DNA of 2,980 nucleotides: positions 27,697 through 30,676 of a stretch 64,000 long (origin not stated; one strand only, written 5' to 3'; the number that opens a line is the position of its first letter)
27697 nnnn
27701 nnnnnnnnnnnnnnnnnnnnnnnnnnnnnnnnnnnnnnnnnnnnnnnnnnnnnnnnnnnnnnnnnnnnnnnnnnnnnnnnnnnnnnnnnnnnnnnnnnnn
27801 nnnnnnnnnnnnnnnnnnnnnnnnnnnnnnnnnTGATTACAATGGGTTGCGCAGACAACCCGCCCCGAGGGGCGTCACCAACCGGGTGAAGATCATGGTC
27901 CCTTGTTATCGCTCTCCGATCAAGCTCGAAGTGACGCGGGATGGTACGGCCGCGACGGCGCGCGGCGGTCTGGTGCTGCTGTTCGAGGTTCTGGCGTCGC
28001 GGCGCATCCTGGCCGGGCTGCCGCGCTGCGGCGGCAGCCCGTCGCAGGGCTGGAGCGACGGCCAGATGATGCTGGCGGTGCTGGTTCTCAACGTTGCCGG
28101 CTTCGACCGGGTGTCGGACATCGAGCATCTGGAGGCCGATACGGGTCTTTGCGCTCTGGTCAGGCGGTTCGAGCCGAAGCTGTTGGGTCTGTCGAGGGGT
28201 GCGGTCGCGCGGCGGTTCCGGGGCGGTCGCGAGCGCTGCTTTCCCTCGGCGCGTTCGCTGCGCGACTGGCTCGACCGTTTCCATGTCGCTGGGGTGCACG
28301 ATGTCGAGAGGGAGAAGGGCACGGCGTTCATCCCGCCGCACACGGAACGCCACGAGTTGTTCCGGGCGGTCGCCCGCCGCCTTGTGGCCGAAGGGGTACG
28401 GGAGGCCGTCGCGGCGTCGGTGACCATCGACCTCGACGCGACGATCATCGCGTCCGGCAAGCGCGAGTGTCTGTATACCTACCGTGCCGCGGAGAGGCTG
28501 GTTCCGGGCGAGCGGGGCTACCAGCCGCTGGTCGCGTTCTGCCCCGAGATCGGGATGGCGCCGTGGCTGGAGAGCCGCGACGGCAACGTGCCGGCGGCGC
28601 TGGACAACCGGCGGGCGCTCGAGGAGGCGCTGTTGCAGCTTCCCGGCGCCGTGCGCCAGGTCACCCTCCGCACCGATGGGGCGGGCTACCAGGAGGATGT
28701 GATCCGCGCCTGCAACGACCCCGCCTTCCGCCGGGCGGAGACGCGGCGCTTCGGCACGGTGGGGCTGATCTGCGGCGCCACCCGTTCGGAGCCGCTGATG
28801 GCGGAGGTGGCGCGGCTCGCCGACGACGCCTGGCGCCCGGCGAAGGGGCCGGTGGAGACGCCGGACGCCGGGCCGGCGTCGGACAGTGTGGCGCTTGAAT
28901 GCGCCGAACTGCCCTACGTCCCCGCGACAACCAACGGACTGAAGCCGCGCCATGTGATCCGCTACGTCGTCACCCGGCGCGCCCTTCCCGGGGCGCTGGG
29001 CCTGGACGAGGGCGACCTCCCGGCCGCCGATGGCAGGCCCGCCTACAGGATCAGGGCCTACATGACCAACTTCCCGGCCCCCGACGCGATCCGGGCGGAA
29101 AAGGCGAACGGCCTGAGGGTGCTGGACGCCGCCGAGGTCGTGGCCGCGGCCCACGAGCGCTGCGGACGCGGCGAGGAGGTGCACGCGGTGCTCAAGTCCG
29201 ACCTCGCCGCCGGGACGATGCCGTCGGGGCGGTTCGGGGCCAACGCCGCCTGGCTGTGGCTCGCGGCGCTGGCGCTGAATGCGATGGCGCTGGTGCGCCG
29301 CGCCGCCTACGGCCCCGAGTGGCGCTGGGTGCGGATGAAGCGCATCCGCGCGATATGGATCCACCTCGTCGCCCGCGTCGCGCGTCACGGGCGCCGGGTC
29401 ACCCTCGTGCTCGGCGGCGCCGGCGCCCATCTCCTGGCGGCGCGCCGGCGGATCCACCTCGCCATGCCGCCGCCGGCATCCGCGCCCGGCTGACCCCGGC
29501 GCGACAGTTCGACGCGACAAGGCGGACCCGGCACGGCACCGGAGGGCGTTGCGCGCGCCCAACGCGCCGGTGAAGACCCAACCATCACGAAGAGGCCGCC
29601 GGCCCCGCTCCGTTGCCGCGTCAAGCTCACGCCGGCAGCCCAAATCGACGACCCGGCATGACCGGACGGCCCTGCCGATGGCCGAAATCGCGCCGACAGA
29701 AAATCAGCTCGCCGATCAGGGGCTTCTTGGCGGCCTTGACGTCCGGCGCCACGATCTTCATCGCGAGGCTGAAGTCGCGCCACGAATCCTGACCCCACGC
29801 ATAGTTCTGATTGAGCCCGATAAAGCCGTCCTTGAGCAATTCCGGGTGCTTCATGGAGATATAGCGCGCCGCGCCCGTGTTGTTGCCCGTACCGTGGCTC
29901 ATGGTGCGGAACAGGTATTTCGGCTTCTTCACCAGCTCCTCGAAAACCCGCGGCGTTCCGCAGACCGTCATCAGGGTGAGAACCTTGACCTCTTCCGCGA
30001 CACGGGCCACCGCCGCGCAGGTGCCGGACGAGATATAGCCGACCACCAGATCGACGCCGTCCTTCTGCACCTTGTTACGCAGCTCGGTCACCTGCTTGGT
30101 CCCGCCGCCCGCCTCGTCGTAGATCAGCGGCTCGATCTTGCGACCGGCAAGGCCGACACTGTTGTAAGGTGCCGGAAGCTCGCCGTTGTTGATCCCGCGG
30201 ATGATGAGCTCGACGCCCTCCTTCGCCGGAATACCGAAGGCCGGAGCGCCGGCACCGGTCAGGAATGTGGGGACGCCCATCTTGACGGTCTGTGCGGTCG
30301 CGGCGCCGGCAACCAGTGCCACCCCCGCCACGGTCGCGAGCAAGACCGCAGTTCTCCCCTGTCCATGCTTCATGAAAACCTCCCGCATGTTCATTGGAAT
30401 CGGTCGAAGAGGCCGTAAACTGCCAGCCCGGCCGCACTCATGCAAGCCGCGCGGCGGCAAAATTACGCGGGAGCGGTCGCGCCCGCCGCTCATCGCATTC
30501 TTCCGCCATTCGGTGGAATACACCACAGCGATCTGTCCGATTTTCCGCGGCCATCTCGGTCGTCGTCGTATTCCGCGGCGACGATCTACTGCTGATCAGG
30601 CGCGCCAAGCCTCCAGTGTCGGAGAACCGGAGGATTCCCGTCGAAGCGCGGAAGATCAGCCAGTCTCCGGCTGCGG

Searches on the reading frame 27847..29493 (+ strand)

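Call 36: search_protein_families(library=pfam, proteins=[window:27847-29493:+])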
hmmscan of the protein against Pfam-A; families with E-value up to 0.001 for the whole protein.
window:27847-29493:+ (548 aa): 1 family
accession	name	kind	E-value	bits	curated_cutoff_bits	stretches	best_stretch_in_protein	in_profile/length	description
PF13701.12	DDE_Tnp_1_4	-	1.5e-20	73.3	34.7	2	427-523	317-414/435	Transposase DDE domain group 1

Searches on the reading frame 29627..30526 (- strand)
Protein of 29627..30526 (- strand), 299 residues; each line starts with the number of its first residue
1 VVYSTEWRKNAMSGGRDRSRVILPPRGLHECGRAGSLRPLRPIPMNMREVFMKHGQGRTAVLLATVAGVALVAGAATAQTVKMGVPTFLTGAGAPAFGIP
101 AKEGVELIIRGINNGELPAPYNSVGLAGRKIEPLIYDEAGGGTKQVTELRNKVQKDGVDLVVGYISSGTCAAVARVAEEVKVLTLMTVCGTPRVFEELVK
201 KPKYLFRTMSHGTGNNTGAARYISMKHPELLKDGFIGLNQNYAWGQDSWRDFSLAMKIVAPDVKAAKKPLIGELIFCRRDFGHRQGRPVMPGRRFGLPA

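Call 36: search_protein_families(library=pfam, proteins=[window:29627-30526:-])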
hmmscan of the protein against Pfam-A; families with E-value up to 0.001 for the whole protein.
window:29627-30526:- (299 aa): 3 families
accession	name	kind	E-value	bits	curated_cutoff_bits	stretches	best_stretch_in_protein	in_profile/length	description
PF13458.12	Peripla_BP_6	-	2.6e-19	70.5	31.7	1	80-257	1-160/343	Periplasmic binding protein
PF13433.12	Peripla_BP_5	-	0.00033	20.3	27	1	96-183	15-94/363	Periplasmic binding protein domain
PF01094.35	ANF_receptor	-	0.0007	19.2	25.4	1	128-210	22-101/353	Receptor family ligand binding region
